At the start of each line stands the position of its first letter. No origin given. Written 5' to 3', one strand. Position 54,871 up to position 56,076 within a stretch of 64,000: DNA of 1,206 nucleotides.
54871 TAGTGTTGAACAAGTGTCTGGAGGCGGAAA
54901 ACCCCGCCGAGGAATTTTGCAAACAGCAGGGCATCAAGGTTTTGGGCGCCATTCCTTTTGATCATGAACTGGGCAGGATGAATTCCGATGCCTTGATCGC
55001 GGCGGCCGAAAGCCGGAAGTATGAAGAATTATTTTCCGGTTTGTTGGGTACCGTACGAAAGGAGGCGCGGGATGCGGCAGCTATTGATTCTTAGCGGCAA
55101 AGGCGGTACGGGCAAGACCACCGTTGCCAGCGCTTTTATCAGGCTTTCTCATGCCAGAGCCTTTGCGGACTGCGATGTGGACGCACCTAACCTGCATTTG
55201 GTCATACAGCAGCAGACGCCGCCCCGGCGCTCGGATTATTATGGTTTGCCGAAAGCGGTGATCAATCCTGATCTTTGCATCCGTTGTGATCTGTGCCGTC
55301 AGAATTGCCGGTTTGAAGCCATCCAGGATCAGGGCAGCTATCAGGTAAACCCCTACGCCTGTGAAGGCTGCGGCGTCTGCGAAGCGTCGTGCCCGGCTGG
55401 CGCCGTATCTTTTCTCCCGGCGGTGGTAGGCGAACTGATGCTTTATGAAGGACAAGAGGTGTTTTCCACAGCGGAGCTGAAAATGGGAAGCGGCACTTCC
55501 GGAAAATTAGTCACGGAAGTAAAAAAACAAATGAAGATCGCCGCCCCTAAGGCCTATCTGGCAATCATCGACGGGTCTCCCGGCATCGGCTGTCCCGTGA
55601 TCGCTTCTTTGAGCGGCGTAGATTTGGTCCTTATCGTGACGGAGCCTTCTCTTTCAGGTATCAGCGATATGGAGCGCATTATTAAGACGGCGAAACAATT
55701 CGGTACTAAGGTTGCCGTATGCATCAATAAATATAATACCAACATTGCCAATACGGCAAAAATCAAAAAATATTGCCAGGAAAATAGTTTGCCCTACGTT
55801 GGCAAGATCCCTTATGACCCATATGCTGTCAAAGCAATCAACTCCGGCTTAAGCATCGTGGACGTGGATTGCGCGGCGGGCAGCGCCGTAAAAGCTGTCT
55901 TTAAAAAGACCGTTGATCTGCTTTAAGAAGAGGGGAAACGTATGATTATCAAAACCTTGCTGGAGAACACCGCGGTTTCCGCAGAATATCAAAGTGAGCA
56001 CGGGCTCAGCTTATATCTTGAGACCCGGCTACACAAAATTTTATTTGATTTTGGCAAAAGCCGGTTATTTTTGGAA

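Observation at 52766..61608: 14-gene co-directional cluster of Fe-S/metallocofactor-handling proteins of unknown pathway, adjacent to a [NiFe] hydrogenase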

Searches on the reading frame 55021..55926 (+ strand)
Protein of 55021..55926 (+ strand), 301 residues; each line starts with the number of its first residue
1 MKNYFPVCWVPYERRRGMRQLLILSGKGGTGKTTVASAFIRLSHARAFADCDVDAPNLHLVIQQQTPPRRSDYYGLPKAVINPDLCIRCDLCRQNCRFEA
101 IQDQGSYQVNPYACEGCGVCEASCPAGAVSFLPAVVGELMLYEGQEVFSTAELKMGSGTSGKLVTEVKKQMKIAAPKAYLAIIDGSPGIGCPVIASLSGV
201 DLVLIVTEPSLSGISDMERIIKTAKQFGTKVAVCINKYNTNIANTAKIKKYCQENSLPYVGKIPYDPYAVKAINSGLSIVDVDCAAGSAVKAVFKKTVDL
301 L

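Call 3: search_protein_families(library=pfam, proteins=[window:55021-55926:+], max_evalue=0.01)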
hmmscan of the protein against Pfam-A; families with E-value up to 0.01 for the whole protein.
window:55021-55926:+ (301 aa): 17 families
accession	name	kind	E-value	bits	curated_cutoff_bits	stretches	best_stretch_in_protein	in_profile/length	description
PF01656.29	CbiA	-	1.9e-13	50.9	25.4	1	22-278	2-124/125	CobQ/CobB/MinD/ParA nucleotide binding domain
PF00037.32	Fer4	-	4.6e-11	42.5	21.1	2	80-102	2-24/24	4Fe-4S binding domain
PF10609.15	ParA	-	2.6e-09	37.3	27.1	1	182-290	116-238/246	NUBPL iron-transfer P-loop NTPase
PF14697.11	Fer4_21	-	2.3e-07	31.3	35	1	79-129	1-57/59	4Fe-4S dicluster domain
PF12838.12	Fer4_7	-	2.7e-07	31.4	27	1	105-128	29-52/52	4Fe-4S dicluster domain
PF12837.12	Fer4_6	-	1.6e-06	28.2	25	1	109-128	4-23/24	4Fe-4S binding domain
PF13237.11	Fer4_10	-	1.2e-05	25.5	25.5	2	79-125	2-53/53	4Fe-4S dicluster domain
PF12797.12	Fer4_2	-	2.6e-05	24.3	24.5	0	109-126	5-22/22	4Fe-4S binding domain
PF13614.12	AAA_31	-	0.00014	22.3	27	0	169-227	109-167/177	AAA domain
PF13187.11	Fer4_9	-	0.00014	22.2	27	1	86-128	2-51/52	4Fe-4S dicluster domain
PF13604.12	AAA_30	-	0.00082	19.6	27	0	19-44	18-43/191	AAA domain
PF01268.25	FTHFS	-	0.00088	18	27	1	212-257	355-401/556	Formate--tetrahydrofolate ligase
PF02374.21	ArsA_ATPase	-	0.00089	19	24.3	0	21-43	3-26/305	Anion-transporting ATPase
PF13191.12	AAA_16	-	0.0012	19.8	32.6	1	14-53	19-62/167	AAA ATPase domain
PF12800.12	Fer4_4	-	0.0033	18.1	24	0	111-127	1-17/17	4Fe-4S binding domain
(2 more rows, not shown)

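Call 5: search_protein_families(library=ncbifam, proteins=[window:55072-55926:+], max_evalue=0.001)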
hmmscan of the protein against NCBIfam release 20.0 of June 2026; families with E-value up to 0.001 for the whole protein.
window:55072-55926:+ (284 aa): 43 families (the best 25 are shown)
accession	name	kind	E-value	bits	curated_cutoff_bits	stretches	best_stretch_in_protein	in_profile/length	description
TIGR01969.1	minD_arch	subfamily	5.8e-14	51.9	201.75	2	161-269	109-217/251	cell division ATPase MinD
TIGR01968.1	minD_bact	equivalog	3.1e-12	46.4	212.9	1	163-276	114-232/261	septum site-determining protein MinD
NF041136.1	MrpORP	equivalog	2.4e-11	43.5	450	1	165-268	119-234/365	iron-sulfur cluster carrier protein MrpORP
NF040770.1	hetero_SS_HdrA2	exception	9.3e-11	40.6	1100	1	62-113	572-624/777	CoB-CoM heterodisulfide reductase HdrA2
NF041546.1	ParA_partition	equivalog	2.6e-10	40.2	180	1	149-275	65-199/203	ParA family partition ATPase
TIGR03224.1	benzo_boxA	equivalog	1.2e-09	37.5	459.2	1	62-113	5-57/411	benzoyl-CoA 2,3-epoxidase subunit BoxA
TIGR02179.1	PorD_KorD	subfamily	2.8e-09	37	60.05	1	60-114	18-74/78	2-oxoacid:acceptor oxidoreductase, delta subunit, pyruvate/2-ketoisovalerate family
NF058577.1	FdxA_fam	equivalog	6.3e-08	32.7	65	1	67-111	7-52/52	4Fe-4S ferredoxin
NF041891.1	hdrA_Methbact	equivalog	3.1e-07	29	1300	1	62-114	567-620/762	ferredoxin:CoB-CoM heterodisulfide reductase subunit HdrA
NF005415.0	PRK06991.1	equivalog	3.5e-07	30.2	281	1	60-117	78-137/284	electron transport complex subunit RsxB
NF045480.1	FdxA_Actino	equivalog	6.2e-07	29.6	125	0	91-146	34-91/107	ferredoxin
NF045490.1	FdxA_Protbact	equivalog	6.7e-07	29.5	135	1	61-87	32-58/104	ferredoxin FdxA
NF040684.1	PorD_Arch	equivalog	8.6e-07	29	120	1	61-113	26-80/85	pyruvate synthase subunit PorD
NF007202.0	PRK09623.1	equivalog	9.8e-07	29.1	166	1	62-114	46-100/105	3-methyl-2-oxobutanoate dehydrogenase subunit delta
NF007204.0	PRK09625.1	equivalog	1.5e-06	28.3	125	1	59-114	51-108/133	pyruvate flavodoxin oxidoreductase subunit delta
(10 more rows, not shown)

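Call 17: find_homologous_proteins(query=window:55072-55926:+, max_evalue=1e-10)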
Query window:55072-55926:+ (284 aa): 8000 proteins with E <= 1e-10 among 8000 candidates; the best 120 are listed.
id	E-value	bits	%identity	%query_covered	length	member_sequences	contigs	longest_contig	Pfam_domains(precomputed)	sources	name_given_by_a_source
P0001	1.8e-185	633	100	100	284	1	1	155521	PF14697.12,PF10609.16,PF01656.30,PF12797.13,PF12837.13,PF00037.33,PF12838.13,PF13237.12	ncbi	-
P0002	1.3e-146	505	79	100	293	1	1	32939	PF14697.12,PF10609.16,PF01656.30,PF13614.13,PF12837.13,PF00037.33,PF13484.12,PF12838.13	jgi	-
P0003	6.6e-137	474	73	100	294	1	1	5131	PF14697.12,PF10609.16,PF01656.30,PF13614.13,PF12837.13,PF00037.33,PF12838.13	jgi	jgi:MinD superfamily P-loop ATPase containing an inserted ferredoxin domain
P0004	1.8e-136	472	74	100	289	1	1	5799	PF14697.12,PF10609.16,PF01656.30,PF13614.13,PF12837.13,PF00037.33,PF12838.13,PF13187.12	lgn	-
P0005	1.9e-135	469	75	100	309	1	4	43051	PF14697.12,PF10609.16,PF01656.30,PF13614.13,PF00037.33,PF12838.13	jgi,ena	-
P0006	1.0e-134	466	72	100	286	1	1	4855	PF14697.12,PF10609.16,PF01656.30,PF12837.13,PF00037.33,PF13484.12,PF12838.13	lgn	-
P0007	1.0e-134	466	72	100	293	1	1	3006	PF14697.12,PF10609.16,PF01656.30,PF13614.13,PF12837.13,PF00037.33,PF12838.13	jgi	jgi:MinD superfamily P-loop ATPase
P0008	1.8e-134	466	74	100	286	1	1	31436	PF14697.12,PF10609.16,PF01656.30,PF13614.13,PF12837.13,PF00037.33,PF12838.13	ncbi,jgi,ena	-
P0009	2.7e-134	465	72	100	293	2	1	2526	PF14697.12,PF10609.16,PF01656.30,PF13614.13,PF00037.33,PF12838.13,PF13237.12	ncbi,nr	ncbi:MAG TPA: ATP-binding protein, partial [Desulfitobacteriaceae bacterium]|nr:ATP-binding protein 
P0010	1.1e-133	463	72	100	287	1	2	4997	PF14697.12,PF10609.16,PF01656.30,PF13614.13,PF12837.13,PF00037.33,PF12838.13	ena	-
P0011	2.0e-133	462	74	100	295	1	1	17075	PF14697.12,PF10609.16,PF01656.30,PF13614.13,PF12837.13,PF00037.33,PF12838.13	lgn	-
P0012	2.5e-133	462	71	100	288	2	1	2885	PF14697.12,PF10609.16,PF01656.30,PF12797.13,PF12837.13,PF00037.33,PF13484.12,PF12838.13,PF13237.12,PF13187.12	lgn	-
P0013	2.8e-133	462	73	100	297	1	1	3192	PF14697.12,PF10609.16,PF01656.30,PF13614.13,PF12837.13,PF00037.33,PF12838.13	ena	-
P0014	2.9e-133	462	70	100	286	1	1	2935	PF14697.12,PF10609.16,PF01656.30,PF13614.13,PF12837.13,PF00037.33,PF12838.13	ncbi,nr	ncbi:MAG: ATP-binding protein [Clostridia bacterium]|nr:ATP-binding protein [Clostridia bacterium]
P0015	3.5e-133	461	73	100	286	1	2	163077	PF14697.12,PF10609.16,PF01656.30,PF12797.13,PF13614.13,PF12837.13,PF00037.33,PF12838.13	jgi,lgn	-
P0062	3.3e-131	455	71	100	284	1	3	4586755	PF14697.12,PF10609.16,PF01656.30,PF13614.13,PF00037.33,PF12838.13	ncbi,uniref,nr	ncbi:ATP-binding protein [Clostridium formicaceticum]|uniref:ATPase n=1 Tax=Clostridium formicacetic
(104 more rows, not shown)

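Call 18: find_encoding_contigs(protein=P0001, flank=10000, max_places=2)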
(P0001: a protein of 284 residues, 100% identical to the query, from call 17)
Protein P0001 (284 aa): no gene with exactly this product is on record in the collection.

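Call 19: find_encoding_contigs(protein=P0002, flank=10000, max_places=2)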
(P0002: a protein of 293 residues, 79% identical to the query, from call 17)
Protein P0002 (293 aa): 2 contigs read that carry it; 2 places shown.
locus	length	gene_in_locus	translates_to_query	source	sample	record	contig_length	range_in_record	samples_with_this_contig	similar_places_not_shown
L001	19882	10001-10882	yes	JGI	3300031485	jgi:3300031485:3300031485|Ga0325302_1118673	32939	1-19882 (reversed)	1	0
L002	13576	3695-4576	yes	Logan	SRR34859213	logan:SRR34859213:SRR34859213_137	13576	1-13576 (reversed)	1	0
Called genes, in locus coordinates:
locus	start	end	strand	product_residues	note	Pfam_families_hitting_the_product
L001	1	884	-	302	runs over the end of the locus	PF00892:EamA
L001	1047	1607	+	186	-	PF13560:HTH_31, PF01381:HTH_3, PF12844:HTH_19, PF13443:HTH_26 (weak), PF07883:Cupin_2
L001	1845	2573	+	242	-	PF12146:Hydrolase_4 (faint), PF12697:Abhydrolase_6 (weak), PF20408:Abhydrolase_11 (faint)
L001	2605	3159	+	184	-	PF00891:Methyltransf_2 (weak), PF13489:Methyltransf_23, PF01209:Ubie_methyltran, PF06325:PrmA, PF13847:Methyltransf_31, PF08241:Methyltransf_11, PF08242:Methyltransf_12, PF13649:Methyltransf_25, +3 more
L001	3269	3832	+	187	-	-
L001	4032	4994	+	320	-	PF02540:NAD_synthase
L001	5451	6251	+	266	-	PF01841:Transglut_core, PF04473:DUF553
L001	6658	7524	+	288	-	-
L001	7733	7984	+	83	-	PF17253:DUF5320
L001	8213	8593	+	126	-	PF02001:DUF134, PF07638:Sigma70_ECF (weak), PF08281:Sigma70_r4_2 (weak)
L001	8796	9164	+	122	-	PF02579:Nitro_FeMo-Co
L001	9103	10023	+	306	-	PF10609:ParA (faint), PF00142:Fer4_NifH (faint), PF01656:CbiA, PF13614:AAA_31 (faint), PF00037:Fer4 (faint), PF12837:Fer4_6 (faint), PF13187:Fer4_9 (weak), PF13237:Fer4_10 (faint), +1 more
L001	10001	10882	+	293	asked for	PF01656:CbiA, PF10609:ParA (faint), PF13614:AAA_31 (faint), PF12838:Fer4_7 (faint), PF00037:Fer4 (faint), PF12837:Fer4_6 (faint), PF13484:Fer4_16 (faint), PF14697:Fer4_21 (weak)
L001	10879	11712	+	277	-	PF00753:Lactamase_B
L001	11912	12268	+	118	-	PF02579:Nitro_FeMo-Co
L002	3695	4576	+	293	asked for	PF01656:CbiA, PF10609:ParA (faint), PF13614:AAA_31 (faint), PF12838:Fer4_7 (faint), PF00037:Fer4 (faint), PF12837:Fer4_6 (faint), PF13484:Fer4_16 (faint), PF14697:Fer4_21 (weak)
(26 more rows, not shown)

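Call 20: find_encoding_contigs(protein=P0062, flank=10000, max_places=2)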
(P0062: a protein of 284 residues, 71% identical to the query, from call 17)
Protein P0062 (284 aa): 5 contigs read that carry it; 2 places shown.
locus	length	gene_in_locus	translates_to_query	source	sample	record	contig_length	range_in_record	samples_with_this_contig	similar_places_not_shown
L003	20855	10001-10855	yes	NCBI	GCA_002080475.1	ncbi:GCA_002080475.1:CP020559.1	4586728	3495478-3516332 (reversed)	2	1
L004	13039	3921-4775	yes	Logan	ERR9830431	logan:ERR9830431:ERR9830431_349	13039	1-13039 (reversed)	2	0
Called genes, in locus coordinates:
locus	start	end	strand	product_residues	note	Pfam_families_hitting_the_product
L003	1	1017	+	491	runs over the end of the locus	PF02696:SelO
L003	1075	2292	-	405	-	PF00817:IMS, PF11798:IMS_HHH (weak), PF21999:IMS_HHH_1, PF11799:IMS_C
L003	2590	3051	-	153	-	PF08534:Redoxin, PF00578:AhpC-TSA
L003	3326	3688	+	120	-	PF10710:DUF2512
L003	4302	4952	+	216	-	PF02607:B12-binding_2, PF02310:B12-binding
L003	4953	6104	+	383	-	PF01208:URO-D (weak)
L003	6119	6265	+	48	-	-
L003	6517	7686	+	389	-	PF01208:URO-D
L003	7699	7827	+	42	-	-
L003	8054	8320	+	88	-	PF17253:DUF5320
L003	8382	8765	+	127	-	PF02001:DUF134, PF08281:Sigma70_r4_2 (weak), PF04545:Sigma70_r4 (weak)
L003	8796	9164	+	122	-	PF02579:Nitro_FeMo-Co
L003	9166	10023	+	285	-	PF01656:CbiA, PF10609:ParA (faint), PF13614:AAA_31 (faint), PF13484:Fer4_16 (faint), PF00037:Fer4 (faint), PF12837:Fer4_6 (faint), PF13237:Fer4_10 (faint), PF13187:Fer4_9 (weak)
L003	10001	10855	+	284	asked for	PF01656:CbiA, PF10609:ParA (faint), PF13614:AAA_31 (faint), PF12838:Fer4_7 (faint), PF00037:Fer4 (faint), PF14697:Fer4_21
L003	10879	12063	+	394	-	PF01656:CbiA, PF10609:ParA, PF02579:Nitro_FeMo-Co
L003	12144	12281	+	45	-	-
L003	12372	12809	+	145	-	PF03473:MOSC (weak)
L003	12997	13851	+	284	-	PF05651:Diacid_rec, PF00015:MCPsignal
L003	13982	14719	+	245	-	PF10263:SprT-like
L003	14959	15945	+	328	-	PF00389:2-Hacid_dh, PF02826:2-Hacid_dh_C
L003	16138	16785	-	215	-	PF02463:SMC_N (weak), PF00005:ABC_tran, PF13238:AAA_18 (faint), PF13304:AAA_21 (faint)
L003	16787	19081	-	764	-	PF07242:DUF1430 (weak)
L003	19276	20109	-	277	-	PF13546:DDE_5 (weak), PF01609:DDE_Tnp_1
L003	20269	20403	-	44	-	-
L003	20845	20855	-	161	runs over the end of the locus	-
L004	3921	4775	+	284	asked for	PF01656:CbiA, PF10609:ParA (faint), PF13614:AAA_31 (faint), PF12838:Fer4_7 (faint), PF00037:Fer4 (faint), PF14697:Fer4_21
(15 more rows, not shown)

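Call 22: find_related_loci(query=A1, collection=genome_contigs, flank=10000)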
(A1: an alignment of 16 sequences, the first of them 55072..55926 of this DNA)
Query A1 (284 aa) in genome_contigs; peptide patterns used: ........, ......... (x = any residue, [..] = any of these).
600 stretches matched a pattern (row limit reached: there are more); 589 encode a relative of the query (tblastn E <= 1e-3); the best 80 are kept; 80 distinct loci.
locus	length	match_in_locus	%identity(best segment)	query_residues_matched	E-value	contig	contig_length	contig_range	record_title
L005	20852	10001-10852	72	1-284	2e-140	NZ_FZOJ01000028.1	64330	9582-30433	Anaerovirgula multivorans strain SCA, whole genome shotgun sequence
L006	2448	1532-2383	71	1-284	4e-146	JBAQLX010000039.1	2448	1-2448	MAG: Desulfosporosinus sp. isolate MFD12106_ilm_asm_bin6 k127_11496, whole genome shotgun sequence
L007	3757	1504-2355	71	1-284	4e-141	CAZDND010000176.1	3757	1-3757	MAG TPA_asm: uncultured Syntrophothermus sp. isolate SRP192927_co1_234 genome assembly, contig: NODE_76182_length_3757_c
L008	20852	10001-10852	70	1-284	6e-137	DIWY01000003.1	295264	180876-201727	MAG TPA_asm: Christensenella sp. UBA6094 UBA6094_contig_1328, whole genome shotgun sequence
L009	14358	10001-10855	70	1-284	9e-136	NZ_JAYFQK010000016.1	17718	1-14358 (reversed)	MAG: Desulfitobacterium sp. isolate CA_182 c_CA_000000046863, whole genome shotgun sequence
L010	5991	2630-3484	69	1-284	2e-135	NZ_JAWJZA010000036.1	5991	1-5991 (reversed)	Veillonella absiana strain YH-vei2232 contig36, whole genome shotgun sequence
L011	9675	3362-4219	70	1-284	4e-135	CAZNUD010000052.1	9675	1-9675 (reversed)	MAG TPA_asm: uncultured Oscillospiraceae bacterium isolate SRP294416_co2_510 genome assembly, contig: NODE_10651_length_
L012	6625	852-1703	69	1-284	5e-135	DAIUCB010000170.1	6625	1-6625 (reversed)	MAG TPA_asm: Bacillota bacterium isolate CTOTU7591 NODE_18088_length_6625_cov_3.929833, whole genome shotgun sequence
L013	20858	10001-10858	69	1-284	4e-135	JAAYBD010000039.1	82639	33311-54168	MAG: Clostridiales bacterium isolate AS06rmzACSIP_241 599518_AS06, whole genome shotgun sequence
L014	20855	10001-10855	68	1-284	3e-135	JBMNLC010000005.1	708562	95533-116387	MAG: Clostridia bacterium isolate SBF912LR0HQ0075 contig_36925, whole genome shotgun sequence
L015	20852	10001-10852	69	1-284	1e-134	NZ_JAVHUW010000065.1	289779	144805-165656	Candidatus Desulfosporosinus nitrosoreducens strain PR k141_3757, whole genome shotgun sequence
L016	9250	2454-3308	69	1-284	6e-135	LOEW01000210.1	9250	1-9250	MAG: Desulfosporosinus sp. BRH_c37 BRHa_1004941, whole genome shotgun sequence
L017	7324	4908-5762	69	1-284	3e-134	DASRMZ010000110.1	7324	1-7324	MAG TPA_asm: Thermoclostridium sp. isolate SMAG_U10229 k141_324074, whole genome shotgun sequence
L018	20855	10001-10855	68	1-284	2e-134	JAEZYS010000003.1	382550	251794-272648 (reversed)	MAG: Bacillota bacterium isolate OH_PFB_246 k127_961953, whole genome shotgun sequence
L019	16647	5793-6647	71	1-284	4e-134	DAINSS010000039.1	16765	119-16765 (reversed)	MAG TPA_asm: Clostridiaceae bacterium isolate CTOTU49638 NODE_327_length_16765_cov_3.488510, whole genome shotgun sequen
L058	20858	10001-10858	65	1-284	3e-126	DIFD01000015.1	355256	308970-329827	MAG TPA_asm: Peptococcaceae bacterium UBA5757 UBA5757_contig_2872, whole genome shotgun sequence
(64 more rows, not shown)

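Call 28: search_solved_structures(query=window:55072-55926:+, max_evalue=0.001)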
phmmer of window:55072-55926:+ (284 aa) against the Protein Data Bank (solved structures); distinct sequences matched with E-value up to 0.001: 23.
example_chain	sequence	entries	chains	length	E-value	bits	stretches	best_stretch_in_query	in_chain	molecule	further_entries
1hyq_A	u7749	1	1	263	5.6e-09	39.2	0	2-49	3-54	CELL DIVISION INHIBITOR (MIND-1)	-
8rvu_a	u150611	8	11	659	1.3e-06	31.5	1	62-113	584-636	H(2):CoB-CoM heterodisulfide,ferredoxin reductase subunit A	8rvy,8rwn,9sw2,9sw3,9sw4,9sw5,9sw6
8rvv_A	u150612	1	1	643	1.3e-06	31.4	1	62-113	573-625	H(2):CoB-CoM heterodisulfide,ferredoxin reductase subunit A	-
9sfi_T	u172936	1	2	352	1.8e-06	31.1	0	54-114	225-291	4Fe-4S ferredoxin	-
3kje_A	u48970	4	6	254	1.9e-06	31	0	162-254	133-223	CO dehydrogenase/acetyl-CoA synthase complex, accessory protein CooC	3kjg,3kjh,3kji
6fah_A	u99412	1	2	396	3.5e-06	30.1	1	66-134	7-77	Caffeyl-CoA reductase-Etf complex subunit CarE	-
4v03_A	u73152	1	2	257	5.9e-05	26.1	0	162-263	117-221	SITE-DETERMINING PROTEIN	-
1g3q_A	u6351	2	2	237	5.9e-05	26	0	4-49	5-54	CELL DIVISION INHIBITOR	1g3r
1ion_A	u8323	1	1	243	8.6e-05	25.5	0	3-45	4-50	PROBABLE CELL DIVISION INHIBITOR MIND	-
9tn7_A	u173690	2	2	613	9.1e-05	25.4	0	65-115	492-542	Coenzyme F420 hydrogenase/dehydrogenase beta subunit domain protein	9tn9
7p5h_B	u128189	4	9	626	0.0001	25.3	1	60-113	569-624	Fe-hydrogenase, subunit beta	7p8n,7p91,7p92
9sw6_G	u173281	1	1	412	0.00012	25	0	59-113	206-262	Polyferredoxin protein MvhB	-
9bt4_G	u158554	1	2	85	0.00016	24.6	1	67-114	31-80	Pyruvate:Ferredoxin Oxidoreductase, subunit delta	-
9sfi_A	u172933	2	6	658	0.00017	24.5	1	60-113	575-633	CoB--CoM heterodisulfide reductase iron-sulfur subunit A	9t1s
1bqx_A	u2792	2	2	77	0.00018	24.4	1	64-114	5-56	PROTEIN (FERREDOXIN) | FERREDOXIN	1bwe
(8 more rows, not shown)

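Call 65: predict_structure(alignment_id=A1)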
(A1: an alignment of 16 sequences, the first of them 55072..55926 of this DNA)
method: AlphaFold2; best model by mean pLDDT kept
length: 284 residues; sequences in the alignment: 16
mean_pLDDT: 47.1   pTM: 0.46
mean pLDDT of the five models: 47.1, 46.9, 43.9, 39.9, 37.4
residues with pLDDT >= 90: 0; 70-90: 26; 50-70: 75; < 50: 183
segments of 3 or more residues with pLDDT < 50: 1-66, 68-183
pLDDT, mean of each block of 10 residues (from residue 1): 41 40 34 38 39 37 43 38 33 32 37 34 38 32 34 44 43 36 53 63 63 57 68 80 69 55 64 68 63
secondary structure, 60 per line:
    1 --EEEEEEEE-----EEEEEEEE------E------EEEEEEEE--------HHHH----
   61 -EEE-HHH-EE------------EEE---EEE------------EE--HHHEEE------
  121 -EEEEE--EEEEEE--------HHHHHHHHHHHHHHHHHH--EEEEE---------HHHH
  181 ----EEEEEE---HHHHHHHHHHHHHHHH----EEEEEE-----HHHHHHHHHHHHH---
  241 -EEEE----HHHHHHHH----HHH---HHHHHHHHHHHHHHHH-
elements in order: E3-10 E16-23 E37-44 H53-56 E62-64 E84-86 E90-92 E112-114 E122-126 E129-134 H143-160 E163-167 H177-180 E185-190 H194-209 E214-219 H225-237 E242-245 H250-257 H268-283
